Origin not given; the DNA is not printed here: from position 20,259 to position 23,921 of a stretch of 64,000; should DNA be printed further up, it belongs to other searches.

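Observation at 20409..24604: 1120-aa kinase-NTPase-TPR (STAND-like) protein translationally coupled to an HTH protein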

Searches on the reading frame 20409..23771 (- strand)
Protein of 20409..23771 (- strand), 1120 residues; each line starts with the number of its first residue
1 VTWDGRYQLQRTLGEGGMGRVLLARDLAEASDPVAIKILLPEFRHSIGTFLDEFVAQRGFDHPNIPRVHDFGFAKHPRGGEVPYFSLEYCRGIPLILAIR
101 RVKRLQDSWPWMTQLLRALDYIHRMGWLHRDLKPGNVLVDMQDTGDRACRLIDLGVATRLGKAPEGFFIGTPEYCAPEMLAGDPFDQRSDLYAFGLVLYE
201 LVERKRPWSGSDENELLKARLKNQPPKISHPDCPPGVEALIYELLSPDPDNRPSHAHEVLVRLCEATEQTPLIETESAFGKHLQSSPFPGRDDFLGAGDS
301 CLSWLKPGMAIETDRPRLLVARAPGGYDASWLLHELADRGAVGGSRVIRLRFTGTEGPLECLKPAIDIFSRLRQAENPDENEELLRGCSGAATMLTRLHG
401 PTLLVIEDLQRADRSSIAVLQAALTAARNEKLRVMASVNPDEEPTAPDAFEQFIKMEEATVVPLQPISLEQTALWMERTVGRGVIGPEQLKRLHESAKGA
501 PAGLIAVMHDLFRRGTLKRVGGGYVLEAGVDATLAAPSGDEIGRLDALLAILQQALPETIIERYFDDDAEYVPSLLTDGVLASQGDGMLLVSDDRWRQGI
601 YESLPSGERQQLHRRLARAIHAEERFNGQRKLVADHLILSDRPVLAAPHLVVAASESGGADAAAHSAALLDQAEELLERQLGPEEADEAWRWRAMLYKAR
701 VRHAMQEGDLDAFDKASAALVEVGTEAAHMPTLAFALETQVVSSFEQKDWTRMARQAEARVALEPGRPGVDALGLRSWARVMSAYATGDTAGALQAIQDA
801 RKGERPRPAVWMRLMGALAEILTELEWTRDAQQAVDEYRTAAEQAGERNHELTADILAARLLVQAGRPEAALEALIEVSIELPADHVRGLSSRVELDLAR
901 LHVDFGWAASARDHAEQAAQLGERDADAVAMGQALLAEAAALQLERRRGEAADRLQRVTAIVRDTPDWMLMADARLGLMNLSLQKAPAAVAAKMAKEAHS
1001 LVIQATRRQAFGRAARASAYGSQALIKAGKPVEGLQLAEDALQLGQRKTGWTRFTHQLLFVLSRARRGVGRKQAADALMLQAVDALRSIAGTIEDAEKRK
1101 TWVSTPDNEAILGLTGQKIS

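Call 6: search_protein_families(library=pfam, proteins=[window:20409-23771:-], max_evalue=1)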
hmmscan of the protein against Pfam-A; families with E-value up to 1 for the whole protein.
window:20409-23771:- (1120 aa): 7 families
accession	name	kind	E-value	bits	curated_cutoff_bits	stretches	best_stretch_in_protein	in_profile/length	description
PF00069.31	Pkinase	-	1.8e-40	139.5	31.7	1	7-259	1-257/263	Protein kinase domain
PF07714.23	PK_Tyr_Ser-Thr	-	4.7e-25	88.8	23.1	1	8-255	2-251/258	Protein tyrosine and serine/threonine kinase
PF17667.7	Pkinase_fungal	-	1.5e-05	24.4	24.1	1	123-198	303-383/387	Fungal protein kinase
PF13191.12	AAA_16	-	0.0008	20.4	32.6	1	374-429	106-161/167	AAA ATPase domain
PF06293.20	Kdo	-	0.0014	18.6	21.3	1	117-155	129-167/207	Lipopolysaccharide kinase (Kdo/WaaP) family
PF21046.2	Rad26-like_C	-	0.16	12.2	27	1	670-692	42-64/65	Rad26-like, C-terminal domain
PF00391.29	PEP-utilizers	-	0.16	12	23.1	1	701-746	8-53/72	PEP-utilising enzyme, mobile domain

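Call 7: search_protein_families(library=ncbifam, proteins=[window:20409-23771:-], max_evalue=1)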
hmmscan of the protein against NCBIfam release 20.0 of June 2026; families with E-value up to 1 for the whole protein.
window:20409-23771:- (1120 aa): 12 families
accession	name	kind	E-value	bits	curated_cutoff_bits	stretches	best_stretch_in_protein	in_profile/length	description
NF033483.0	PknB_PASTA_kin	equivalog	2.9e-47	161.9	450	1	3-274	5-276/563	Stk1 family PASTA domain-containing Ser/Thr kinase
NF047741.1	antiphage_MADS6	equivalog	1.2e-31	110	460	2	105-272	298-466/612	methylation-associated defense system protein kinase MAD6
TIGR03903.1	TOMM_kin_cyc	equivalog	7.8e-26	90.2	705.75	3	33-231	5-210/1267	TOMM system kinase/cyclase fusion protein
NF052427.1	StpK7MSMEG_1200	equivalog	2.2e-24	85.9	900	1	5-266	7-268/601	serine/threonine protein kinase StpK7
NF038150.1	lanthi_synth_IV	equivalog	4.3e-22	78.3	650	1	104-269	296-459/851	class IV lanthionine synthetase LanL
NF009651.0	PRK13184.1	equivalog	1.6e-17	62.8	839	1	5-259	2-283/932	serine/threonine-protein kinase PknD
NF033442.0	BREX_PglW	equivalog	1.6e-13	49.3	990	1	4-214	511-716/1391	BREX system serine/threonine kinase PglW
NF058632.1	SerThrKinPrkT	equivalog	2.2e-13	49.9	280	1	6-167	22-175/322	serine/threonine protein kinase PrkT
NF043056.1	T4SS_LegK1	equivalog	1.9e-11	43.3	550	1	127-201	210-283/516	Dot/Icm T4SS effector kinase LegK1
NF038151.1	lanthi_synth_III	equivalog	6.3e-09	34.8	575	1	112-201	342-422/833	class III lanthionine synthetase LanKC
NF041408.1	XopAU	subfamily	0.00084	19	450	1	112-205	334-418/498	XopAU family type III secretion system effector serine/threonine kinase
TIGR03724.2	arch_bud32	equivalog_domain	0.18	11.3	125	1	110-158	89-132/193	KEOPS complex kinase/ATPase Bud32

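Call 9: search_protein_families(library=padloc, proteins=[window:20409-23771:-], max_evalue=1)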
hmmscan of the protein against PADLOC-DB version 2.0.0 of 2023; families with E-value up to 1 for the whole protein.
window:20409-23771:- (1120 aa): 33 families (the best 25 are shown)
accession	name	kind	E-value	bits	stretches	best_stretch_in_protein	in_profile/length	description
PDLC04138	mad6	-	4.9e-58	195.5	1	5-274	51-321/659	mads_6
PDLC04042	PD-T4-6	-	4.4e-54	182.1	1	4-271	8-277/292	-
PDLC04053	PD-T4-6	-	6.2e-51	171.7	1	4-274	8-279/311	-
PDLC04061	PD-T4-6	-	4.9e-47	159.6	1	4-266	15-283/510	-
PDLC04054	PD-T4-6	-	5.9e-46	155.5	1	4-276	10-283/347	-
PDLC04047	PD-T4-6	-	1.9e-37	127.1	1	5-270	10-276/327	-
PDLC04043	PD-T4-6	-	3.2e-37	126.7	1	3-269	13-280/452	-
PDLC04052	PD-T4-6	-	1.9e-36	124.3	1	4-265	8-275/496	-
PDLC04039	PD-T4-6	-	1.5e-35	121.1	1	5-258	14-267/458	-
PDLC04041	PD-T4-6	-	1.1e-34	118.5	1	4-271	27-298/443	-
PDLC04060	PD-T4-6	-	1.1e-34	118.2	1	5-265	8-268/486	-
PDLC04057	PD-T4-6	-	3.6e-31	106.6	1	3-271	6-275/443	-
PDLC04048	PD-T4-6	-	1.7e-28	98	1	4-281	9-287/354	-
PDLC04050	PD-T4-6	-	3.3e-28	96.8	1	5-268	63-328/480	-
PDLC04040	PD-T4-6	-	4.7e-28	96.2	1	13-267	2-266/547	-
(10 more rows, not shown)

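Call 28: search_solved_structures(query=A3, max_evalue=0.01)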
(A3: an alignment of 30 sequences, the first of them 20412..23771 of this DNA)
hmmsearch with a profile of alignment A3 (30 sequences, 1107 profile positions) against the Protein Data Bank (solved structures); distinct sequences matched with E-value up to 0.01: 2720 (the best 60 are shown).
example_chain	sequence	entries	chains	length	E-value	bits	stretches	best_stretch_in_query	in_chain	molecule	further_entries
3f69_A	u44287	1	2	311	1.5e-42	148.7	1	1-248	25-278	Serine/threonine-protein kinase pknB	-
6i2p_A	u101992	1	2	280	9.4e-42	146.1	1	1-246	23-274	Serine/threonine-protein kinase PknB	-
3ori_A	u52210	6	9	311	1.1e-41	146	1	1-248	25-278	Serine/threonine protein kinase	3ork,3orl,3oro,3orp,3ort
3f61_A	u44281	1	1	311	1.1e-41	145.8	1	1-248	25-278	Serine/threonine-protein kinase pknB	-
1mru_A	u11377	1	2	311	3.9e-41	144.1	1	1-248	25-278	Probable serine/threonine-protein kinase pknB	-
5u94_A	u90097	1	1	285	4e-41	144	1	1-246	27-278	Serine/threonine-protein kinase PknB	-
6b2p_A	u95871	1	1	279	4.1e-41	144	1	1-246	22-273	Serine/threonine-protein kinase PknB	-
1o6y_A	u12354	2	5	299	5.2e-41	143.6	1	1-246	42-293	SERINE/THREONINE-PROTEIN KINASE PKNB | Probable serine/threonine-protein kinase pknB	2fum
3orm_A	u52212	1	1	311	3.9e-40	140.8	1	1-248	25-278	Serine/threonine protein kinase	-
4ow8_A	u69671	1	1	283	4.1e-38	134.1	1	1-235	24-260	Serine/threonine-protein kinase PknA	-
9tmq_A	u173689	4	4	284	4.2e-38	134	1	1-235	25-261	Serine/threonine-protein kinase PknA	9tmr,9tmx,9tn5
6b2q_A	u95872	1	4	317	6e-38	133.5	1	1-235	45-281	Serine/threonine-protein kinase PknA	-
4x3f_A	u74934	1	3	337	7.2e-38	133.3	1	1-235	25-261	Serine/threonine-protein kinase PknA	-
9ruj_A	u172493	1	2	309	2.6e-33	118.1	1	1-258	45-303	Serine/threonine-protein kinase StkP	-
9ru3_A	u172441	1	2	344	1.3e-32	115.9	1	1-264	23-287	Serine/threonine-protein kinase StkP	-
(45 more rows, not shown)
